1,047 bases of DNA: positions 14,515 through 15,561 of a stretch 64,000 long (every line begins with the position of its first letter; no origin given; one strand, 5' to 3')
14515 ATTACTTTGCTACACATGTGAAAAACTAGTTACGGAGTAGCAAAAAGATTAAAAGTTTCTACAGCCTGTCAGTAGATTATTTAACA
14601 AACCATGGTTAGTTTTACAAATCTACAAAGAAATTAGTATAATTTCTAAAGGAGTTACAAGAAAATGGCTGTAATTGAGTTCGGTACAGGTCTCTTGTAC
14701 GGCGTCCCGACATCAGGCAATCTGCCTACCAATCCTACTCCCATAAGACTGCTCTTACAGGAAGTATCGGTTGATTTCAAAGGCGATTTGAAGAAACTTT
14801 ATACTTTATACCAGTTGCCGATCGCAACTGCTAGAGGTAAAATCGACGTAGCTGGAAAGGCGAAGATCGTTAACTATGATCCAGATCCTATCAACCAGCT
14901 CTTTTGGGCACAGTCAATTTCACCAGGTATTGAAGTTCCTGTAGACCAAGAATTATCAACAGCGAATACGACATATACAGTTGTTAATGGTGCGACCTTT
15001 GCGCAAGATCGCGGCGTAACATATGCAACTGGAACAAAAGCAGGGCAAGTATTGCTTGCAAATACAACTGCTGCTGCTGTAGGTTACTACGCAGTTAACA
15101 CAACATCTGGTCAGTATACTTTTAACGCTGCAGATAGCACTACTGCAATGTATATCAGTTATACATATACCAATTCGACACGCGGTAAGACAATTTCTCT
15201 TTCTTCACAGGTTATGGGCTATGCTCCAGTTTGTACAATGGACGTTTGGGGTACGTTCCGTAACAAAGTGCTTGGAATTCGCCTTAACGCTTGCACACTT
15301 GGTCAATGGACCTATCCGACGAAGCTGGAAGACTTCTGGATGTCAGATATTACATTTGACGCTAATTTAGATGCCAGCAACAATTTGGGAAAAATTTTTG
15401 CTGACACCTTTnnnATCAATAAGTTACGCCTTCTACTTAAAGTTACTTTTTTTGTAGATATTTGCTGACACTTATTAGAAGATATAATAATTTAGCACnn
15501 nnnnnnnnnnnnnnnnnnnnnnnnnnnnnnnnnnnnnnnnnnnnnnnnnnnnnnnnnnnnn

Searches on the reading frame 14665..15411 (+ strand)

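Call 37: search_protein_families(library=phrogs, proteins=[window:14665-15411:+], max_evalue=0.001)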
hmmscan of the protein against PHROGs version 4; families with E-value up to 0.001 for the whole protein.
window:14665-15411:+ (249 aa): 1 family
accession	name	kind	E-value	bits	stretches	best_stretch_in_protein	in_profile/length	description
phrog_8234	-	unknown function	3.5e-37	129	1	2-240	2-247/255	-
